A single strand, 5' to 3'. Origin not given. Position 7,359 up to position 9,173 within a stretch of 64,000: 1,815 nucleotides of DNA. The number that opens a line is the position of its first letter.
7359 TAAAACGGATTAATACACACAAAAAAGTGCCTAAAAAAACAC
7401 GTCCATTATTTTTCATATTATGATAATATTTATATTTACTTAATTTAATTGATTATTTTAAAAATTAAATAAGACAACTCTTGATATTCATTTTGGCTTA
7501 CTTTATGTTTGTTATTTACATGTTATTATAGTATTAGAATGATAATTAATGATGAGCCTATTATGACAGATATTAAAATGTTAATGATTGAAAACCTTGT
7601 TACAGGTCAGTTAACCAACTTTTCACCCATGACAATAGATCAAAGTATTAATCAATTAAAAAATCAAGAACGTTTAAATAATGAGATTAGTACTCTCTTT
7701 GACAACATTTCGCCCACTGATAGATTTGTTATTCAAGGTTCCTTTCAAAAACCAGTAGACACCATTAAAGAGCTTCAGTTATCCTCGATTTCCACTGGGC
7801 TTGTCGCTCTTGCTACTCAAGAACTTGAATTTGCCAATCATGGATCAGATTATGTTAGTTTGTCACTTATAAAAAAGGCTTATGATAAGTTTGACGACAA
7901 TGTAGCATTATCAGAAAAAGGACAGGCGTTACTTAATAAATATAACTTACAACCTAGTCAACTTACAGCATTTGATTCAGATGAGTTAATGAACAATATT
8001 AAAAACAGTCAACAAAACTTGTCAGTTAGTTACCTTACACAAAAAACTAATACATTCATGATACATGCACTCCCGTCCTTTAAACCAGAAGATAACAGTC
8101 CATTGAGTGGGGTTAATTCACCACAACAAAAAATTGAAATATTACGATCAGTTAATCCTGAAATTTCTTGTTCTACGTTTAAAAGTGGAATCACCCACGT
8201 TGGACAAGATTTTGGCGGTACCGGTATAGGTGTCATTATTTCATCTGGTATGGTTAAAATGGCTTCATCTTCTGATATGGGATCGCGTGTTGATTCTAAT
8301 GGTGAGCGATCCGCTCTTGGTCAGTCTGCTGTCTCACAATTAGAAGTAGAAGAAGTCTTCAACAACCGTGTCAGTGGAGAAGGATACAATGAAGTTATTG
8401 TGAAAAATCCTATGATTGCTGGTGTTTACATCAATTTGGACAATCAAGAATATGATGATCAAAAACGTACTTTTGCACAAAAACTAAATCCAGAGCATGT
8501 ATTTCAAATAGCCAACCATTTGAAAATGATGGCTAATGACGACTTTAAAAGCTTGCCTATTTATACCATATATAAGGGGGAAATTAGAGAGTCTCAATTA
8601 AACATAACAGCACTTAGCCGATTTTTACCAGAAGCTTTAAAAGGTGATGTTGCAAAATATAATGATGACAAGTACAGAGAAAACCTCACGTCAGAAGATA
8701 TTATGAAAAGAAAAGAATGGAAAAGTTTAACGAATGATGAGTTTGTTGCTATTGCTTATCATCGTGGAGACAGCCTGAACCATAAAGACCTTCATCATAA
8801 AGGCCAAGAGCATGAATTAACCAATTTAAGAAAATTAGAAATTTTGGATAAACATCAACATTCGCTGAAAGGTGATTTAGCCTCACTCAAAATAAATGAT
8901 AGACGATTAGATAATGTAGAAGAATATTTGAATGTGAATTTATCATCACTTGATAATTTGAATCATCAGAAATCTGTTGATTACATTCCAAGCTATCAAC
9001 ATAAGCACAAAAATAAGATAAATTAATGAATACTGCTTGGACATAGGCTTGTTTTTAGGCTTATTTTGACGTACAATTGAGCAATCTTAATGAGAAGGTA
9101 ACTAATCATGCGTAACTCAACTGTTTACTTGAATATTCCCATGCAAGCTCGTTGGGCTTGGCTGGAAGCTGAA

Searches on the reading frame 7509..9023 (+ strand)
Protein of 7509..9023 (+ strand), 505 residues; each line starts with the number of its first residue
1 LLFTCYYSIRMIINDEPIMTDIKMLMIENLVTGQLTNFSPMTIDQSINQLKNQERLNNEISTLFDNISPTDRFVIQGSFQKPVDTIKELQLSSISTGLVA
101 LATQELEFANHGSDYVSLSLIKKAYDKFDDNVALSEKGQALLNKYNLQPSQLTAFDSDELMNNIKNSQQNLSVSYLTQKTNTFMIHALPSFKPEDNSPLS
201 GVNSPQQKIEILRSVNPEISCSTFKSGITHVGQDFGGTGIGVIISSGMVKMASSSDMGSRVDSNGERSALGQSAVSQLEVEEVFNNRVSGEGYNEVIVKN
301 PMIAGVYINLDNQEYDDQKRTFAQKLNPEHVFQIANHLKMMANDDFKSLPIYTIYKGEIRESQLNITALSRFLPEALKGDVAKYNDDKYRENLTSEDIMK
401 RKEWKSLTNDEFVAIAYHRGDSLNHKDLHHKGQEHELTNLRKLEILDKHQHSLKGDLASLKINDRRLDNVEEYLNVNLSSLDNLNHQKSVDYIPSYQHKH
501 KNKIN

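Call 14: search_protein_families(library=pfam, proteins=[window:7509-9023:+], max_evalue=0.001)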
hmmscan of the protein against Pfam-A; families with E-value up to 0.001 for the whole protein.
window:7509-9023:+ (505 aa): 0 families

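Call 15: search_dna_similar(query=window:7509-9023:+, collection=phages, mode=protein, max_rows=15)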
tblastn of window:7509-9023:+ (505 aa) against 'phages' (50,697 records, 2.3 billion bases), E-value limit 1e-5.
No match.
